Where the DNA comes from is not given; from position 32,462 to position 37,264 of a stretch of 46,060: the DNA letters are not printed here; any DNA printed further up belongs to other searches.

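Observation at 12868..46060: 33-kb cell-envelope island: two protease-coupled giant-protein operons flanking a pilin-like operon, with a dedicated OST and STAND regulator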

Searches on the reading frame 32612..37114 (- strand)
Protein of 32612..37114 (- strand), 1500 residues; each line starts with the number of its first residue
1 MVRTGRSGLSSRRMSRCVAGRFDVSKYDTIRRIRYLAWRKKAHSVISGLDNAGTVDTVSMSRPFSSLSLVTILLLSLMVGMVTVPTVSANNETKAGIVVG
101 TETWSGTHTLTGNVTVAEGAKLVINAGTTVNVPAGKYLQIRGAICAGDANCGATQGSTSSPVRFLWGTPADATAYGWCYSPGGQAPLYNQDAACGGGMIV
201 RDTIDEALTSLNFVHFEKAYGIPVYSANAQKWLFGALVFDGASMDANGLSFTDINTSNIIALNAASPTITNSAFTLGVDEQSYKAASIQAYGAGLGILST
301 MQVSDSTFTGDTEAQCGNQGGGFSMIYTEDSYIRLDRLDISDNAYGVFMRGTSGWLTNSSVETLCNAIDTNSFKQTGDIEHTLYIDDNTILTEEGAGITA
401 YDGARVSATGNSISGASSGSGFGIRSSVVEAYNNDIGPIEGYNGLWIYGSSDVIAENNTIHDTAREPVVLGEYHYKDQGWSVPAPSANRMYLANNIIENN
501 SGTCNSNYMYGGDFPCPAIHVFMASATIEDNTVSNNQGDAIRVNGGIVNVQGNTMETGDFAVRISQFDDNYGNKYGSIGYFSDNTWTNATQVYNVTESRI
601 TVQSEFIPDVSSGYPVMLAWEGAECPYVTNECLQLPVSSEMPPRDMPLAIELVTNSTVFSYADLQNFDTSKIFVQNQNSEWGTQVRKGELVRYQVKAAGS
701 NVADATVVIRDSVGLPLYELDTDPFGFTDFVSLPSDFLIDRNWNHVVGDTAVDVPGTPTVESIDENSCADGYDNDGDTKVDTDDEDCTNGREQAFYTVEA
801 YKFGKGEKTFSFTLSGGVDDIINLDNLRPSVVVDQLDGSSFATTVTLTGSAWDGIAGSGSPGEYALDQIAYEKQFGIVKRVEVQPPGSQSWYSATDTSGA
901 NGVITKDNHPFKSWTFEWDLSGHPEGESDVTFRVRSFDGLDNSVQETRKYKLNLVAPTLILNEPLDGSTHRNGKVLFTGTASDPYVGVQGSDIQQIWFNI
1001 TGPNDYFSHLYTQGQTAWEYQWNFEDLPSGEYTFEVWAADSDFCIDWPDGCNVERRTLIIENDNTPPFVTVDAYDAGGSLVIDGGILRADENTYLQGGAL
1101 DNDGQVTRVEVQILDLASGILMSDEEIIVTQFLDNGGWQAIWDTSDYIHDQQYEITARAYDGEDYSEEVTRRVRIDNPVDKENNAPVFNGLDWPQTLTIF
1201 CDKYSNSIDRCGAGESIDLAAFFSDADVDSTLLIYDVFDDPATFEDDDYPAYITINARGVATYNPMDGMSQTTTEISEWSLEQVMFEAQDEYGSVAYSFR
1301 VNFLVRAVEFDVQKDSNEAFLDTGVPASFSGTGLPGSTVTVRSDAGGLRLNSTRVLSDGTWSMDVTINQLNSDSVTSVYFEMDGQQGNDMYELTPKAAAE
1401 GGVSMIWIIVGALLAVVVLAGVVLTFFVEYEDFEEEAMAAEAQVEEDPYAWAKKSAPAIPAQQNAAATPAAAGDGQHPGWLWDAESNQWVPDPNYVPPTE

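Call 5: search_protein_families(library=pfam, proteins=[window:32612-37114:-], max_evalue=0.01)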
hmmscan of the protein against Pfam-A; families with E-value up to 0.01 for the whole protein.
window:32612-37114:- (1500 aa): 4 families
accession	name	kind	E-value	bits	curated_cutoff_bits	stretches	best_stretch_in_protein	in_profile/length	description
PF13229.12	Beta_helix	-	2.3e-11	44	25.9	1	384-503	35-140/158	Right handed beta helix region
PF17957.7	Big_7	-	2.9e-09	37.9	24.1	1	957-1036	1-70/70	Bacterial Ig domain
PF13750.12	Big_3_3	-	1.5e-05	25.2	27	0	1017-1075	2-56/157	Bacterial Ig-like domain (group 3)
PF17936.7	Big_6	-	0.005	17.5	27.6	1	1328-1387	16-74/83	Bacterial Ig domain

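Call 26: search_solved_structures(query=window:32612-37114:-, max_evalue=0.1)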
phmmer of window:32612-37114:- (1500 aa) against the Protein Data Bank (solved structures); distinct sequences matched with E-value up to 0.1: 0.

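Call 32: search_protein_families(library=ncbifam, proteins=[window:32612-37114:-], max_evalue=0.01)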
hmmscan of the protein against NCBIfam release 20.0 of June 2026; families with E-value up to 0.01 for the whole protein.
window:32612-37114:- (1500 aa): 2 families
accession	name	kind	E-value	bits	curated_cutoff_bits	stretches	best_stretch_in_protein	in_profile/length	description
NF033662.1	acid_disulf_rpt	repeat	8.6e-05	22.2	41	1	765-788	4-27/32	acidic double-disulfide repeat-containing protein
NF033761.1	gliding_GltJ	equivalog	0.002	17.3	450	1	1384-1471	348-431/671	adventurous gliding motility protein GltJ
